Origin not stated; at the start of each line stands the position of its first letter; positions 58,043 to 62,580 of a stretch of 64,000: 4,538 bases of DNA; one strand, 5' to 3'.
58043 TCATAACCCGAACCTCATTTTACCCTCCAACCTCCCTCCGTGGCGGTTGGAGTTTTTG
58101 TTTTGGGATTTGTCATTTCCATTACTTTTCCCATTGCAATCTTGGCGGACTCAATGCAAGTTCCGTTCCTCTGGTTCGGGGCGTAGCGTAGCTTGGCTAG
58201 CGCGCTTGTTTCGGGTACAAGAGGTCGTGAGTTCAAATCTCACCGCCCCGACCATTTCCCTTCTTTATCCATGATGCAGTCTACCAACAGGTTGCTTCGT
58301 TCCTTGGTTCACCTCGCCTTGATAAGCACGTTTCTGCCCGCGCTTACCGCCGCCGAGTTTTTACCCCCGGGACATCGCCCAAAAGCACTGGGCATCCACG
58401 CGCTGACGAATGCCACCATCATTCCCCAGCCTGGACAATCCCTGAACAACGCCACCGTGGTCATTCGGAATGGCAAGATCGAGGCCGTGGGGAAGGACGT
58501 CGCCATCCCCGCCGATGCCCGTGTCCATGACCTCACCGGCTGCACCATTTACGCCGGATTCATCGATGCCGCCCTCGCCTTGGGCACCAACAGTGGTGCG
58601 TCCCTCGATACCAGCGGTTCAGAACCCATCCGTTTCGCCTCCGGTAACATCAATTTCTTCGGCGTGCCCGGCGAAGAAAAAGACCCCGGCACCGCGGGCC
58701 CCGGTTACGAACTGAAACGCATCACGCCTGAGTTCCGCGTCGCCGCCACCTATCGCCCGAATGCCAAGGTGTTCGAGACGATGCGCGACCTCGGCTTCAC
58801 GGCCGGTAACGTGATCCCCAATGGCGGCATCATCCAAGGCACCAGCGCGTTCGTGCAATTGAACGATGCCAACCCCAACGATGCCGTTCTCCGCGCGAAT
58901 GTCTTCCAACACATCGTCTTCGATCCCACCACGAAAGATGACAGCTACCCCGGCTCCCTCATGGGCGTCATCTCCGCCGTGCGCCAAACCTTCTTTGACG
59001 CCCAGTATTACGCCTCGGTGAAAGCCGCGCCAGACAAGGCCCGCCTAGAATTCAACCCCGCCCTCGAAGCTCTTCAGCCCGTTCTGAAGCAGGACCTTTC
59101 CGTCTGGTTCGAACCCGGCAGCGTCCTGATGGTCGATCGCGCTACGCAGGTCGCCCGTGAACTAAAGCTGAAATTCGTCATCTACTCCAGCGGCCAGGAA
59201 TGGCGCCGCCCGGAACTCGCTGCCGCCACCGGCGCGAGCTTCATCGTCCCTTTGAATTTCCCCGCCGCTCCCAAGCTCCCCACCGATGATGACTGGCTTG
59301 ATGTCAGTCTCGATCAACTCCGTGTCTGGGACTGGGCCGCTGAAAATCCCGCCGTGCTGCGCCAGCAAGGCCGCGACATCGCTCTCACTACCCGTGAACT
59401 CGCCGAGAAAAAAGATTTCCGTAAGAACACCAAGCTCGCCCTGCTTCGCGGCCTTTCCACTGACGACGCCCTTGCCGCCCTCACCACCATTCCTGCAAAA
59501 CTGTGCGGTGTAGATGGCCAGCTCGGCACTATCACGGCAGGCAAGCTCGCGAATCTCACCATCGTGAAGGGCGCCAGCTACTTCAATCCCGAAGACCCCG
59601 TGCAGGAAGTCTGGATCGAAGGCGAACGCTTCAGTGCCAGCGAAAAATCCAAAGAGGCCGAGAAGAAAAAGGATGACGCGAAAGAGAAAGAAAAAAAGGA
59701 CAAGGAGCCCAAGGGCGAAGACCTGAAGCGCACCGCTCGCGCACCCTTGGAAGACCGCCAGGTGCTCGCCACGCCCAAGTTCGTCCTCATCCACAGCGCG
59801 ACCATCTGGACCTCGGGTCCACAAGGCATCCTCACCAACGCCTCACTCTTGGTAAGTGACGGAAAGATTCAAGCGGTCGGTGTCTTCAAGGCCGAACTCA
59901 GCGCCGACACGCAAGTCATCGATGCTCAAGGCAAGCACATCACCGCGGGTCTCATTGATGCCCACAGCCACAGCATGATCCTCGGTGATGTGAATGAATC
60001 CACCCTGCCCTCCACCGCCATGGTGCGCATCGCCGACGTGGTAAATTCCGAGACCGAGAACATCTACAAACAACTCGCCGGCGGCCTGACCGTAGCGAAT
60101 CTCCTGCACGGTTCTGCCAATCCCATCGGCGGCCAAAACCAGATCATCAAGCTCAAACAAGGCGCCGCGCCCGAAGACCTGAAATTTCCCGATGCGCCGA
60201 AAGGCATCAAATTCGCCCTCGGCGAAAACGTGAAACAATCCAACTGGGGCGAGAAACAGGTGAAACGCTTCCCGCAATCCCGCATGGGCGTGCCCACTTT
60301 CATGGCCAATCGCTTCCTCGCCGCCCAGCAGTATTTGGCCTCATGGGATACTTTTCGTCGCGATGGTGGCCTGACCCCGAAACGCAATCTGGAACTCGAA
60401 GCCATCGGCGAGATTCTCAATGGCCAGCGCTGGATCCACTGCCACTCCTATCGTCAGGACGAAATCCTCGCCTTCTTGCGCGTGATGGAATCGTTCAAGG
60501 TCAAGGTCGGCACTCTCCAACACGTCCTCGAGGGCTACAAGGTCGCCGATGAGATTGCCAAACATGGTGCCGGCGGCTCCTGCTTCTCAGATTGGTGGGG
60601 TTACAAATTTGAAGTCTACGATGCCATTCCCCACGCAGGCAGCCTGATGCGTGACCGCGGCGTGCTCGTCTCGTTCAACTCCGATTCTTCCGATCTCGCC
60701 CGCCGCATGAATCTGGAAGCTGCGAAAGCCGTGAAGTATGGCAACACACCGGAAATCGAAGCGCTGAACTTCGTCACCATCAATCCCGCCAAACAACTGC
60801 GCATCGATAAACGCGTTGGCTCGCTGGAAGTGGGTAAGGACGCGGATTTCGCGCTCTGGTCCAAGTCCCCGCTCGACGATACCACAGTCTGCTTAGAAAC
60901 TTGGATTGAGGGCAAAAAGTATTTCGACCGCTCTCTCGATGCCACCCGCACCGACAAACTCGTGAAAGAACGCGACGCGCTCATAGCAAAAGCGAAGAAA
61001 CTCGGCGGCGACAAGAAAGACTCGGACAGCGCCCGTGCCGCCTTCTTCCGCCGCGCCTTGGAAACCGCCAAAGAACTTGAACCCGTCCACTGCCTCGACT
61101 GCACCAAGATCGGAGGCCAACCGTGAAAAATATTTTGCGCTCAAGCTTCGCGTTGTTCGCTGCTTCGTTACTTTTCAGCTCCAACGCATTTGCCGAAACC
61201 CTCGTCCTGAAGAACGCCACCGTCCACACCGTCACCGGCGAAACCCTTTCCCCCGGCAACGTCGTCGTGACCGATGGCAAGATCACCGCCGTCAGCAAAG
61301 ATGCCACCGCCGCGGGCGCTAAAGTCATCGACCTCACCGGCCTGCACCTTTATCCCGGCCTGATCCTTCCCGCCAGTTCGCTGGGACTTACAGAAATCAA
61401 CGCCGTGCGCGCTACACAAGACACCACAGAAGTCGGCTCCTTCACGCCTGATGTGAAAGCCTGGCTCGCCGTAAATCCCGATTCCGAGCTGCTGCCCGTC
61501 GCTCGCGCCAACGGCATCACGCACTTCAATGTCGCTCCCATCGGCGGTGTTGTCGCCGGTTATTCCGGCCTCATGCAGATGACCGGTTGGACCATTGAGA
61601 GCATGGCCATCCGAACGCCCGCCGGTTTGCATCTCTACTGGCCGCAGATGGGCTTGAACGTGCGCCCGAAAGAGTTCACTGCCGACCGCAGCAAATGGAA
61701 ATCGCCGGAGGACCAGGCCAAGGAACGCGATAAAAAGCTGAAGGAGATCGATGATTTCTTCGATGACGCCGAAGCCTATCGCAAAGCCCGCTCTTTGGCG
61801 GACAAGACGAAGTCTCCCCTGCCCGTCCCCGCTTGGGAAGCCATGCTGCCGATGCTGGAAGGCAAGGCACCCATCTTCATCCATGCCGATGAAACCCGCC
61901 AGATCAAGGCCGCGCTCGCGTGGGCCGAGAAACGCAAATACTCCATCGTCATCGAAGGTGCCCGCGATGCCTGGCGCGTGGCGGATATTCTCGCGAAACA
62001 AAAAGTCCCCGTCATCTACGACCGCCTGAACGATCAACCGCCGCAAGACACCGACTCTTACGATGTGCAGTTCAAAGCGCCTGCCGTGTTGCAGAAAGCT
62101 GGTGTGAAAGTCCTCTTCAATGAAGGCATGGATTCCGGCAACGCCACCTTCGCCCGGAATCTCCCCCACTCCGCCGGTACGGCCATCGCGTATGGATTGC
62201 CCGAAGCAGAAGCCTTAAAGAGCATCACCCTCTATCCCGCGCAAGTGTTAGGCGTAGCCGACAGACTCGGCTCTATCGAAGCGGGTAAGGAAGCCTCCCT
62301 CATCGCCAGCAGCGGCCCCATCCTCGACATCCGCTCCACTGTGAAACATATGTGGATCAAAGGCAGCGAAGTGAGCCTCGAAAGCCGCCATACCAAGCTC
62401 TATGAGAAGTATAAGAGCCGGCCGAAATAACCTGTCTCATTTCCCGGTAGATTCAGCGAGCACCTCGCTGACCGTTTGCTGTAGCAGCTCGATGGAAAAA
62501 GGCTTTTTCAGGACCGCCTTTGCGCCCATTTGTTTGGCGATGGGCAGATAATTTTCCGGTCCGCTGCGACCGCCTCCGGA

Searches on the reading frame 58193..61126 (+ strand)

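Call 67: search_protein_families(library=pfam, proteins=[window:58193-61126:+], max_evalue=0.001)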
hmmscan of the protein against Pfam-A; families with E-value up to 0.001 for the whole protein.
window:58193-61126:+ (977 aa): 3 families
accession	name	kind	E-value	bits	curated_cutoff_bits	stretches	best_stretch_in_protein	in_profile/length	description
PF01979.26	Amidohydro_1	-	8.5e-26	91.4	25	2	812-893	232-322/345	Amidohydrolase family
PF07969.17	Amidohydro_3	-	6e-23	82.5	29.7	3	856-908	411-469/472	Amidohydrolase family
PF22643.2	NagA_N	-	2.2e-07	31.3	27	1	69-117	2-49/51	NagA composite domain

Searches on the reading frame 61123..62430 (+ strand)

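Call 67: search_protein_families(library=pfam, proteins=[window:61123-62430:+], max_evalue=0.001)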
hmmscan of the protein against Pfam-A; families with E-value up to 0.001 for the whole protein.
window:61123-62430:+ (435 aa): 2 families
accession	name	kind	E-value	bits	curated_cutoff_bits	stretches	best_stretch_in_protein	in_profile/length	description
PF01979.26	Amidohydro_1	-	9.9e-10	38.6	25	1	318-402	234-328/345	Amidohydrolase family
PF07969.17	Amidohydro_3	-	4.7e-07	30.1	29.7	1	359-417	407-471/472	Amidohydrolase family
